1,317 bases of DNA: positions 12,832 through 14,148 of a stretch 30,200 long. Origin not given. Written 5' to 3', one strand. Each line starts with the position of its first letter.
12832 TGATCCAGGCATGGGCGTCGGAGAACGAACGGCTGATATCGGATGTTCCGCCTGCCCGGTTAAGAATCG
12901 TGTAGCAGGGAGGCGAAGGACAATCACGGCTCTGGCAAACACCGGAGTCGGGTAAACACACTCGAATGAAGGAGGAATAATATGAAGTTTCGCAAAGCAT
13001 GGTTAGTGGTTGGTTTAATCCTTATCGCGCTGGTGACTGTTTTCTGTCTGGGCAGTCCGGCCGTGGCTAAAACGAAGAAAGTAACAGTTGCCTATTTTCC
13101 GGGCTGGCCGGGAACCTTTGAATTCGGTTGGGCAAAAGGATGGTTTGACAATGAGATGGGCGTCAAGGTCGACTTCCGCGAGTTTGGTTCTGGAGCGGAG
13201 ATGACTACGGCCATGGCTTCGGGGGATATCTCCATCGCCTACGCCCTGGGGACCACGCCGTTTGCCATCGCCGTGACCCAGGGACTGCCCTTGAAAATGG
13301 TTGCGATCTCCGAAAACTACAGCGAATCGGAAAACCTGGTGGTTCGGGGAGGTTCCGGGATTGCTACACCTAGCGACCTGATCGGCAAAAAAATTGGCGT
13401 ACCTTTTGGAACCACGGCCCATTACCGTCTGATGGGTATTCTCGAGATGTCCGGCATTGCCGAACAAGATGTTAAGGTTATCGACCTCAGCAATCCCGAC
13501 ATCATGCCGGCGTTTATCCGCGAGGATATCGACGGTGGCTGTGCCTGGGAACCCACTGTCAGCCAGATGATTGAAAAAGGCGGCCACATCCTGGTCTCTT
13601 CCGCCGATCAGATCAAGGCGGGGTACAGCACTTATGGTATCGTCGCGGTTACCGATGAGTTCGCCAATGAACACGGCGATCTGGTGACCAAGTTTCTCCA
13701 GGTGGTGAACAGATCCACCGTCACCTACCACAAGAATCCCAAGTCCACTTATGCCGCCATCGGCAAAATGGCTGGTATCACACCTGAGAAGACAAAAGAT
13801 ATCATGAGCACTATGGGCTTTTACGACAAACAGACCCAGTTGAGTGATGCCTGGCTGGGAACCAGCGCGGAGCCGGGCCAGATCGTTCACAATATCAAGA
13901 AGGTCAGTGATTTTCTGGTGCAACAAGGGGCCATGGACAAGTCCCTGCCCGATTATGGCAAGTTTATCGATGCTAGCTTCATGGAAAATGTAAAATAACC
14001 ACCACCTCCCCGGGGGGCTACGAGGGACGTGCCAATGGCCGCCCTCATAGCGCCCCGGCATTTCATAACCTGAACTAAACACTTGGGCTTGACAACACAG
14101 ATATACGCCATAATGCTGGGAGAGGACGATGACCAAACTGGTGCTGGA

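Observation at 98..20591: Candidate undescribed anaerobic pathway for N-methylated taurines: demethylation modules physically joined to Xsc desulfonation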

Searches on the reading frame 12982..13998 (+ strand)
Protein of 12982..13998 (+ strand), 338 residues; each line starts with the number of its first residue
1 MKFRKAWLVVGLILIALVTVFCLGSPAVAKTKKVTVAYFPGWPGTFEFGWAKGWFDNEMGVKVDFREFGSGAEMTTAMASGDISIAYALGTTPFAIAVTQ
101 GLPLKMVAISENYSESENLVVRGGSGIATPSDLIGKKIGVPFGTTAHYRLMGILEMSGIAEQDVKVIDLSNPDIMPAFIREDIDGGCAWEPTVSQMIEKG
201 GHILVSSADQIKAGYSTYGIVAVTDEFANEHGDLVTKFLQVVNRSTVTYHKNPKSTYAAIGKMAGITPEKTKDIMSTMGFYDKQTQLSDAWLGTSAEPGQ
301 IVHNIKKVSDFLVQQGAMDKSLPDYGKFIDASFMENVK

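Call 3: search_protein_families(library=pfam, proteins=[window:12982-13998:+])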
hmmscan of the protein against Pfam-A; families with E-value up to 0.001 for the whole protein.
window:12982-13998:+ (338 aa): 5 families
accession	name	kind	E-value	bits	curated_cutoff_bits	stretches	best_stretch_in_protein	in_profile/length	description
PF09084.16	NMT1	-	3e-23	83.3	20.5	1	51-254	12-214/216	NMT1/THI5 like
PF13379.11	NMT1_2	-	8.5e-14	52.4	24.7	1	48-247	22-236/252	NMT1-like family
PF04069.17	OpuAC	-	6.6e-08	32.9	21.2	1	58-243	26-227/257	Substrate binding domain of ABC-type glycine betaine transport system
PF16868.10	NMT1_3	-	8.2e-06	26.1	27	0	73-187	52-165/289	NMT1-like family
PF12974.12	Phosphonate-bd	-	2.1e-05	24.5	27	1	56-162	24-134/242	ABC transporter, phosphonate, periplasmic substrate-binding protein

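Call 8: search_protein_families(library=ncbifam, proteins=[window:12982-13998:+], max_evalue=1e-10)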
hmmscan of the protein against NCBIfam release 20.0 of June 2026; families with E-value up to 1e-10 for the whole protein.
window:12982-13998:+ (338 aa): 6 families
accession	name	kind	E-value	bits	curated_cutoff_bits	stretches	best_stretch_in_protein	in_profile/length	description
TIGR01729.1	taurine_ABC_bnd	equivalog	7.3e-60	202.9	304.25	1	46-334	12-299/300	taurine ABC transporter substrate-binding protein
NF008553.0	PRK11480.1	equivalog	4.9e-46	157.4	490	1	28-334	19-319/320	taurine ABC transporter substrate-binding protein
TIGR01728.1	SsuA_fam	subfamily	5.2e-46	157.2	163.5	1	50-334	18-289/290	aliphatic sulfonate ABC transporter substrate-binding protein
NF008588.0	PRK11553.1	subfamily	3.5e-17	62.3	299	1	62-266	57-257/319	aliphatic sulfonate ABC transporter substrate-binding protein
TIGR03427.1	ABC_peri_uca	equivalog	2.8e-14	53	333.9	1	52-322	27-289/328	putative urea ABC transporter substrate-binding protein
NF040735.1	SBP_SaoX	equivalog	2.2e-13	50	300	1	57-263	28-232/330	ABC transporter substrate-binding subunit SaoX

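Call 20: find_homologous_proteins(query=window:12982-13998:+, max_evalue=1e-15)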
Query window:12982-13998:+ (338 aa): 67 proteins with E <= 1e-15 among 1267 candidates.
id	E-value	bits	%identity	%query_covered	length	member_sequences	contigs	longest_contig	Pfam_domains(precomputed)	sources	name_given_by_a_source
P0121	6.1e-224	760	100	100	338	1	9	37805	PF13379.12,PF04069.18,PF09084.17,PF16868.11,PF12974.13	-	-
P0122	1.0e-186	638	82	100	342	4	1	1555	PF13379.12,PF04069.18,PF09084.17,PF16868.11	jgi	jgi:taurine transport system substrate-binding protein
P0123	1.0e-173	595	75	100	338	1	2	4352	PF13379.12,PF04069.18,PF09084.17,PF16868.11,PF12974.13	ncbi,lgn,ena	-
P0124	8.1e-161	553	72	99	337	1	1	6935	PF13379.12,PF04069.18,PF09084.17,PF12974.13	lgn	-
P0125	1.1e-159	549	72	100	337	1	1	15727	PF13379.12,PF04069.18,PF09084.17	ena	-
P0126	3.8e-159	547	71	100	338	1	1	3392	PF13379.12,PF04069.18,PF09084.17,PF12974.13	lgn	-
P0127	9.3e-159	546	71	100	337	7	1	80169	PF13379.12,PF09084.17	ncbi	-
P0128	4.4e-158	544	71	100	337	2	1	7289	PF13379.12,PF04069.18,PF09084.17,PF12974.13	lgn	-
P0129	1.1e-157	542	70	100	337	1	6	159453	PF13379.12,PF04069.18,PF09084.17,PF12974.13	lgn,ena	-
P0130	3.9e-157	540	70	99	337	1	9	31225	PF13379.12,PF04069.18,PF09084.17,PF12974.13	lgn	-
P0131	7.9e-157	539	70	100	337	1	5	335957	PF13379.12,PF04069.18,PF09084.17,PF12974.13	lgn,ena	-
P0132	3.8e-156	537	69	99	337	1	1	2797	PF13379.12,PF04069.18,PF09084.17,PF12974.13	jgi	jgi:taurine transport system substrate-binding protein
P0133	4.7e-156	537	70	100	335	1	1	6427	PF13379.12,PF09084.17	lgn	-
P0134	3.4e-155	534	70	100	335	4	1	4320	PF13379.12,PF04069.18,PF09084.17,PF12974.13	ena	-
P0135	3.0e-154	531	71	97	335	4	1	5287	PF13379.12,PF04069.18,PF09084.17,PF12974.13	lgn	-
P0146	3.1e-148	511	67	100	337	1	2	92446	PF13379.12,PF04069.18,PF09084.17,PF12974.13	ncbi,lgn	-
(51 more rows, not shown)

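Call 21: find_encoding_contigs(protein=P0131, flank=10000, max_places=2)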
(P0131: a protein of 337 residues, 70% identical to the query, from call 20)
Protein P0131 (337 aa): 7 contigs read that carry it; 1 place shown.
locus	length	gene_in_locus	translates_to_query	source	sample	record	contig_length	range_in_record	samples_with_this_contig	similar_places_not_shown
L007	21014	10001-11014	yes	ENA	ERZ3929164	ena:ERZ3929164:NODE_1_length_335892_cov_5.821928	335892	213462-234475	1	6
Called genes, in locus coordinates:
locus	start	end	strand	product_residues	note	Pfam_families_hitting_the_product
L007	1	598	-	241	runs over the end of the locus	PF20582:UPF0758_N, PF04002:RadC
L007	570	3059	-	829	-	PF00521:DNA_topoisoIV, PF03989:DNA_gyraseA_C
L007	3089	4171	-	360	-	PF01594:AI-2E_transport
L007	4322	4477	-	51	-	-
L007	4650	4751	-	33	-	-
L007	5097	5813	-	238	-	PF00005:ABC_tran, PF13304:AAA_21 (faint)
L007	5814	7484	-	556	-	PF00528:BPD_transp_1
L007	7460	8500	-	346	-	PF01547:SBP_bac_1 (weak), PF13416:SBP_bac_8, PF13343:SBP_bac_6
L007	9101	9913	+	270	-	PF00005:ABC_tran, PF13304:AAA_21 (faint)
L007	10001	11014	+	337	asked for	PF04069:OpuAC, PF09084:NMT1, PF12974:Phosphonate-bd (weak), PF13379:NMT1_2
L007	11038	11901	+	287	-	PF00528:BPD_transp_1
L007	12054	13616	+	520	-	PF02028:BCCT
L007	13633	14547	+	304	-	PF04069:OpuAC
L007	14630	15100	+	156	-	PF00582:Usp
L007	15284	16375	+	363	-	PF04055:Radical_SAM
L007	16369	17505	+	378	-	PF02655:ATP-grasp_3, PF02786:CPSase_L_D2 (weak), PF07478:Dala_Dala_lig_C (weak), PF13535:ATP-grasp_4 (faint), PF15632:ATPgrasp_Ter (weak)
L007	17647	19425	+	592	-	PF02776:TPP_enzyme_N, PF00205:TPP_enzyme_M, PF02775:TPP_enzyme_C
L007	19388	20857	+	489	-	PF00202:Aminotran_3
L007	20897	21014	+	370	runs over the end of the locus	PF05222:AlaDh_PNT_N, PF01262:AlaDh_PNT_C, PF02826:2-Hacid_dh_C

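Call 22: find_encoding_contigs(protein=P0129, flank=10000, max_places=2)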
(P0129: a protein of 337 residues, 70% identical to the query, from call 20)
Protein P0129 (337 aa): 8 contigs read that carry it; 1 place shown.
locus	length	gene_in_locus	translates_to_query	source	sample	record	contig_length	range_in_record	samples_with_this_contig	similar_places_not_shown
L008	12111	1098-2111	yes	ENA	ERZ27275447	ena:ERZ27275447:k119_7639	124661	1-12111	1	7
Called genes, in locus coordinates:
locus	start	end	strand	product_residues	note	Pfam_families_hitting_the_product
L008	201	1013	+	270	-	PF03193:RsgA_GTPase (faint), PF00005:ABC_tran, PF13304:AAA_21 (faint)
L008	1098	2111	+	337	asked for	PF04069:OpuAC, PF13379:NMT1_2, PF09084:NMT1, PF12974:Phosphonate-bd (weak)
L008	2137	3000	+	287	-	PF00528:BPD_transp_1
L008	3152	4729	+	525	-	PF02028:BCCT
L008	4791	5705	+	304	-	PF04069:OpuAC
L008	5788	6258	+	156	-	PF00582:Usp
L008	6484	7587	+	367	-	PF04055:Radical_SAM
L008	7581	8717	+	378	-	PF02655:ATP-grasp_3, PF02222:ATP-grasp (weak), PF02786:CPSase_L_D2, PF07478:Dala_Dala_lig_C, PF13535:ATP-grasp_4 (faint), PF15632:ATPgrasp_Ter (faint)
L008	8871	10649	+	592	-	PF02776:TPP_enzyme_N, PF00205:TPP_enzyme_M, PF02775:TPP_enzyme_C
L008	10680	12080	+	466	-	PF00202:Aminotran_3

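Call 23: find_encoding_contigs(protein=P0127, flank=10000, max_places=2)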
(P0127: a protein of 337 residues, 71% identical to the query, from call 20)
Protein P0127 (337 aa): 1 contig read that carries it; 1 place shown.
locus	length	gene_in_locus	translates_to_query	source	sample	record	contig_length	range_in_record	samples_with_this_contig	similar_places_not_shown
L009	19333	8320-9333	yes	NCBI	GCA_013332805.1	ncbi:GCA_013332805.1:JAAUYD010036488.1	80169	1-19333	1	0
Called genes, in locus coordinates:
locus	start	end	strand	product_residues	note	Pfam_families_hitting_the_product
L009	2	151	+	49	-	?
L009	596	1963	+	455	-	PF00202:Aminotran_3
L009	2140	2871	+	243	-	PF00392:GntR, PF07729:FCD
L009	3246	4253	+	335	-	PF03480:DctP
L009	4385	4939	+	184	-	PF04290:DctQ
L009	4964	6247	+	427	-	PF06808:DctM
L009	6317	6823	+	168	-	PF00582:Usp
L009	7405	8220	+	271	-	PF00005:ABC_tran, PF13304:AAA_21 (faint)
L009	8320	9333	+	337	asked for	PF13379:NMT1_2, PF09084:NMT1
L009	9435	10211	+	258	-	PF00005:ABC_tran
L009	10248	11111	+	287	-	PF00528:BPD_transp_1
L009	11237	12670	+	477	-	PF06253:MTTB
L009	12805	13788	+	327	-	PF06253:MTTB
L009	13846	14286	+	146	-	PF06253:MTTB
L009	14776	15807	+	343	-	PF04069:OpuAC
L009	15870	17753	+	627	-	PF02743:dCache_1, PF00672:HAMP, PF00512:HisKA, PF02518:HATPase_c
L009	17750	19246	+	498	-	PF00072:Response_reg, PF13188:PAS_8 (weak), PF08448:PAS_4 (weak), PF13426:PAS_9, PF00512:HisKA, PF02518:HATPase_c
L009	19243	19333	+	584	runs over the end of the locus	PF00072:Response_reg, PF00989:PAS, PF08448:PAS_4, PF13426:PAS_9, PF00158:Sigma54_activat, PF14532:Sigma54_activ_2, PF00004:AAA, PF07728:AAA_5, +4 more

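Call 24: search_solved_structures(query=window:12982-13998:+, show_alignments=3, max_evalue=0.001)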
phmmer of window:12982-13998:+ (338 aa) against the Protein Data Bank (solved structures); distinct sequences matched with E-value up to 0.001: 4.
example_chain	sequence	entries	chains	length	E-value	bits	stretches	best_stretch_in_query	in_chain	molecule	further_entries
6ssy_A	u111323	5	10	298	7.4e-37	130.3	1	34-333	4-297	Taurine-binding periplasmic protein | Taurine ABC transporter substrate-binding protein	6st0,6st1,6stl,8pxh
3e4r_A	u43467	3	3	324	1.7e-12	50.2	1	61-269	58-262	Nitrate transport protein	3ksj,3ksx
2x26_A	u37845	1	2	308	1.5e-11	47.1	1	62-265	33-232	PERIPLASMIC ALIPHATIC SULPHONATES-BINDING PROTEIN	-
4zv1_A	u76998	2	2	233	0.00067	22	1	56-159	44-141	AncQR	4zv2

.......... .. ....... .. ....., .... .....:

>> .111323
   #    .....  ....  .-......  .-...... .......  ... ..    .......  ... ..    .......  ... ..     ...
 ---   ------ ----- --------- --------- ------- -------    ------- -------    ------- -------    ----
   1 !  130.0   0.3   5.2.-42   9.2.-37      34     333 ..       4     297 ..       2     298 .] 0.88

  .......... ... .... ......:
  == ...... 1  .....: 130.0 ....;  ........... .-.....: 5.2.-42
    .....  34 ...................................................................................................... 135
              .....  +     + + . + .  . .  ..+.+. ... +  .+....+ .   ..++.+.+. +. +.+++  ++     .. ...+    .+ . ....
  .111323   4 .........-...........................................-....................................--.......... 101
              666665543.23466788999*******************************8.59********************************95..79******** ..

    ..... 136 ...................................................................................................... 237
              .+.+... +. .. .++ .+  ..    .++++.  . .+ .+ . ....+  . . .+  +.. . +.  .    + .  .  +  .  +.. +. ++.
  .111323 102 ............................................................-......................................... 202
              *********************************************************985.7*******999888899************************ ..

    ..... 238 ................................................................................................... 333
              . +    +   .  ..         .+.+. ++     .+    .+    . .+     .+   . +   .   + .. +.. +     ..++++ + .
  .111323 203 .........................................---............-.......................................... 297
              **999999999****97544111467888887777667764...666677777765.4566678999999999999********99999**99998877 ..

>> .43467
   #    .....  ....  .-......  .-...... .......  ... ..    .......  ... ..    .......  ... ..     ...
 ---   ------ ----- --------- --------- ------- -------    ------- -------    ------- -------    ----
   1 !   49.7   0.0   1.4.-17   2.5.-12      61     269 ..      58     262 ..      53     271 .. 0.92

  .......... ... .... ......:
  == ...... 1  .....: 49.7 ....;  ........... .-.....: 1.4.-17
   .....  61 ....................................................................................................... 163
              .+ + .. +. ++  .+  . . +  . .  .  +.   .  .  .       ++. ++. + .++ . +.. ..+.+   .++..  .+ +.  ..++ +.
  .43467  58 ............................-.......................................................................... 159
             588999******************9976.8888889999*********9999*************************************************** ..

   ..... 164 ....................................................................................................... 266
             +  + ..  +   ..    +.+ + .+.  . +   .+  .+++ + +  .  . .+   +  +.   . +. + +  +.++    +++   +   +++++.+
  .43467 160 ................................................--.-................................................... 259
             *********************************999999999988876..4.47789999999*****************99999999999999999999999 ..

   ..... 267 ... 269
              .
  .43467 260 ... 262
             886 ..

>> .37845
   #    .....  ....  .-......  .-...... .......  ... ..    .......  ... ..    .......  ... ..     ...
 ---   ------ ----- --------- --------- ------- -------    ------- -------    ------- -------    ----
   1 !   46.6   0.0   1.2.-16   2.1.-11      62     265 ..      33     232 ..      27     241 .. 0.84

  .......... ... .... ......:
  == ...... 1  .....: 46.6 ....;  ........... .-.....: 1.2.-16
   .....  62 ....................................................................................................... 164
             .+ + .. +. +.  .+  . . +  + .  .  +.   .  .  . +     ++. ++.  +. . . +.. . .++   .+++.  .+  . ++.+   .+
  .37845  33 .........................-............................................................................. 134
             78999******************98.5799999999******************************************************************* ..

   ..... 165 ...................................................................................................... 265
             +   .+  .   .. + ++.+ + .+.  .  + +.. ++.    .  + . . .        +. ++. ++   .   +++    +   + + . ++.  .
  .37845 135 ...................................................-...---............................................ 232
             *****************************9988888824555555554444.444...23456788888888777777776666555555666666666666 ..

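Call 28: find_related_loci(query=A1, collection=genome_contigs, flank=10000)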
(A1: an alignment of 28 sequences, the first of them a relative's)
Query A1 (338 aa) in genome_contigs; peptide patterns used: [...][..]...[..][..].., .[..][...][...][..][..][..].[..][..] (x = any residue, [..] = any of these).
600 stretches matched a pattern (row limit reached: there are more); 575 encode a relative of the query (tblastn E <= 1e-3); the best 80 are kept; 80 distinct loci.
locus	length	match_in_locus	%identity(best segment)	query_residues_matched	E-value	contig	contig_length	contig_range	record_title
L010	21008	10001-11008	71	1-337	2e-163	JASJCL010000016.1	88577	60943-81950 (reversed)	MAG: Desulfosarcinaceae bacterium isolate MO_167.B19 MO_167.c_139, whole genome shotgun sequence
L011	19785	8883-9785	40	34-338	2e-71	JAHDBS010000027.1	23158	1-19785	MAG: Anaerolineales bacterium isolate MAG-116 RZ_6195, whole genome shotgun sequence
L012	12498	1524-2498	37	10-338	2e-70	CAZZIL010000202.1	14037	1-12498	MAG TPA_asm: uncultured Gammaproteobacteria bacterium isolate SRP338948_co1_106 genome assembly, contig: k141_436555, wh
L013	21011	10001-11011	38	2-338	2e-69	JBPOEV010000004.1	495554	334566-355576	MAG: Alphaproteobacteria bacterium isolate MAG_63 MAG_63_4, whole genome shotgun sequence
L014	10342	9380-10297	37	30-338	2e-69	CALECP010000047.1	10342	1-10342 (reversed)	MAG: uncultured Anaerolineae bacterium isolate R2_Bin_Bin_126_1 genome assembly, contig: c_000000616324, whole genome sh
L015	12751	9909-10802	38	34-335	7e-69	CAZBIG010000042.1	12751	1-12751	MAG TPA_asm: uncultured Neomegalonema sp. isolate SRP128890_co1_203 genome assembly, contig: NODE_7371_length_12751_cov_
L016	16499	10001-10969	41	8-335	8e-69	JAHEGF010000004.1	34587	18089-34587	MAG: Phyllobacteriaceae bacterium isolate Ww384 NODE_1194_length_34587_cov_2.978704, whole genome shotgun sequence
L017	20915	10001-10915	37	30-338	9e-69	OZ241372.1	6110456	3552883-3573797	MAG: Anaerolineae bacterium isolate 91413526-a19b-453a-ba52-6be33c551559 genome assembly, chromosome: 1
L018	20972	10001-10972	36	2-334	2e-68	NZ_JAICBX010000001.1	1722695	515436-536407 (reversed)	Flavimaribacter sediminis strain WL0058 NODE_1_length_1722695_cov_35.197168, whole genome shotgun sequence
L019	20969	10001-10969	36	14-338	4e-67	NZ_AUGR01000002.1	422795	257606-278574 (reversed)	Neptunomonas japonica DSM 18939 G511DRAFT_scaffold00002.2_C, whole genome shotgun sequence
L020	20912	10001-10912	37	27-334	8e-67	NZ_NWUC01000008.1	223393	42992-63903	Pararhizobium haloflavum strain XC0140 NODE_8_length_223393_cov_86.2219, whole genome shotgun sequence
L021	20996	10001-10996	37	1-336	2e-66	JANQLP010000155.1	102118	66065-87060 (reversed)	MAG: Hyphomicrobiales bacterium isolate PL25a_bin.62 k99_795566, whole genome shotgun sequence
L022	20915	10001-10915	38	26-334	2e-66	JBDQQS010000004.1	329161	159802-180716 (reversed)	Hoeflea sp. CAU 1731 contig4, whole genome shotgun sequence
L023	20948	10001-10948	38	15-335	7e-66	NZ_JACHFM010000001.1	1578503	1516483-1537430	Amaricoccus macauensis strain DSM 101730 Ga0415368_01, whole genome shotgun sequence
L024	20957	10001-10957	37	12-335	1e-65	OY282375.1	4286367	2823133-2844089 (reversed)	MAG: uncultured Candidatus Entotheonella sp. genome assembly, chromosome: 1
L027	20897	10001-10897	38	33-335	2e-65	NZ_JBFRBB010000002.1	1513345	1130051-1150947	Hoeflea sp. TYP-13 scaffold2, whole genome shotgun sequence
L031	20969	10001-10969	35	9-335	5e-65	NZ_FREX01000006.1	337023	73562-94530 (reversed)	Pseudovibrio sp. Alg231-02 isolate Pseudovibrio sp. Alg231_02, whole genome shotgun sequence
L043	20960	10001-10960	35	11-334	1e-63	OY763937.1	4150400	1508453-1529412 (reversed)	MAG: Alphaproteobacteria bacterium isolate 94459814-87f5-4eb9-ae2d-17e88b2d30f0 genome assembly, chromosome: 1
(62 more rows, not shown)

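Call 35: search_protein_families(library=pfam, proteins=[L027:2243-3265:-, L027:3506-4984:+, L027:6955-7890:-, L027:7945-9528:-, L027:12842-15277:-, L027:15361-16059:-, L027:16102-17259:-, L027:17772-18758:+, L027:18773-19672:+, L027:19829-20896:-], max_evalue=0.00001)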
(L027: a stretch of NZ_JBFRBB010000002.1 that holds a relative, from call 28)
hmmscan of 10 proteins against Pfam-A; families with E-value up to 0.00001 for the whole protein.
L027:2243-3265:- (340 aa): 1 family
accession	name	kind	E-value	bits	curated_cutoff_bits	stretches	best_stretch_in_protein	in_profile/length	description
PF01515.24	PTA_PTB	-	3.1e-36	125.8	24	1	120-331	107-317/319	Phosphate acetyl/butaryl transferase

L027:3506-4984:+ (492 aa): 2 families
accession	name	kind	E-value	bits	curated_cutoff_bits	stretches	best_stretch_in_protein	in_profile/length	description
PF00155.27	Aminotran_1_2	-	2.9e-15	56.8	19.7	1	179-482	50-361/361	Aminotransferase class I and II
PF00392.27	GntR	-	6.8e-13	48.5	27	1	17-79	2-64/64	Bacterial regulatory proteins, gntR family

L027:6955-7890:- (311 aa): 1 family
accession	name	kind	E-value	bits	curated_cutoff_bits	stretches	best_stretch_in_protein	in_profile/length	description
PF14342.11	DUF4396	-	3e-35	122.1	27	1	82-219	1-141/141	Domain of unknown function (DUF4396)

L027:7945-9528:- (527 aa): 1 family
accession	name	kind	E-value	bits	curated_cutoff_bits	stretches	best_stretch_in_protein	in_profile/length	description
PF06253.16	MTTB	-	3.1e-114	382.2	25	1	25-520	1-489/500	Trimethylamine methyltransferase (MTTB)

L027:12842-15277:- (811 aa): 5 families
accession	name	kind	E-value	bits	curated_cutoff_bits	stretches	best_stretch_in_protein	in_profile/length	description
PF01571.26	GCV_T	-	7.7e-69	232.2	25.6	1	428-698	1-254/255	Aminomethyltransferase folate-binding domain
PF01266.30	DAO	-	1.4e-66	225.9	27.9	1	9-368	1-352/353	FAD dependent oxidoreductase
PF08669.17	GCV_T_C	-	5.2e-19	68.4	25.9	1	724-803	2-80/80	Glycine cleavage T-protein C-terminal barrel domain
PF16350.10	FAO_M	-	9.1e-18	64.6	27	1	372-426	1-56/56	FAD dependent oxidoreductase central domain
PF13738.12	Pyr_redox_3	-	1.8e-08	34.4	30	0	166-211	92-136/305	Pyridine nucleotide-disulphide oxidoreductase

L027:15361-16059:- (232 aa): 4 families
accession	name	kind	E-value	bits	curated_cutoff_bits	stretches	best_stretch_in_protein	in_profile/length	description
PF01381.28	HTH_3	-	5.1e-13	49.3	23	1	58-112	1-55/55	Helix-turn-helix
PF07883.17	Cupin_2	-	4.2e-09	36.4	27.2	1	161-227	4-70/70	Cupin domain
PF13560.12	HTH_31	-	1.1e-08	35.7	27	1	54-108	2-57/64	Helix-turn-helix domain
PF12844.13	HTH_19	-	2.3e-06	27.9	30.2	1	55-113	1-59/64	Helix-turn-helix domain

L027:16102-17259:- (385 aa): 8 families
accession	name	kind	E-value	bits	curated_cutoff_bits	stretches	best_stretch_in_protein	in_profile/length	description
PF07992.20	Pyr_redox_2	-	7.5e-74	249.2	26.1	1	6-302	3-291/291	Pyridine nucleotide-disulphide oxidoreductase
PF00070.33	Pyr_redox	-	1.5e-23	83.5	22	1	147-225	1-80/82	Pyridine nucleotide-disulphide oxidoreductase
PF14759.12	Reductase_C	-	1.1e-21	77.5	25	1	321-383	1-63/85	Reductase C-terminal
PF13738.12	Pyr_redox_3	-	1.1e-11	45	30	1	69-276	91-305/305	Pyridine nucleotide-disulphide oxidoreductase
PF03486.20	HI0933_like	-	1e-08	35.4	50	0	147-184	2-39/244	HI0933-like protein Rossmann domain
PF01266.30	DAO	-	7.9e-07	29.4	27.9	0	189-246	151-208/353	FAD dependent oxidoreductase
PF02254.24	TrkA_N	-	4e-06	27.6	23.8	0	148-185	1-38/116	TrkA-N domain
PF13450.12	NAD_binding_8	-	6.6e-06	26.8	21.9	0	150-177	1-28/68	NAD(P)-binding Rossmann-like domain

L027:17772-18758:+ (328 aa): 1 family
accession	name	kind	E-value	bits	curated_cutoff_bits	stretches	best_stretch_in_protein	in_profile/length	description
PF00491.26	Arginase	-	5.1e-84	282.5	22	1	40-312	2-279/280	Arginase family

L027:18773-19672:+ (299 aa): 2 families
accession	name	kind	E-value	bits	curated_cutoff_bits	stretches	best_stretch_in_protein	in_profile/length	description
PF20434.5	BD-FAE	-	9.6e-08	32.2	26.8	1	85-182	2-111/215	BD-FAE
PF07859.19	Abhydrolase_3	-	6.1e-06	26.6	25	1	97-276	1-176/210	alpha/beta hydrolase fold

L027:19829-20896:- (355 aa): 1 family
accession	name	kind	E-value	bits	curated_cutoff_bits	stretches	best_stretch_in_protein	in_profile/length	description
PF00702.32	Hydrolase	-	8.3e-27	95.2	26.4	1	29-234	2-190/191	haloacid dehalogenase-like hydrolase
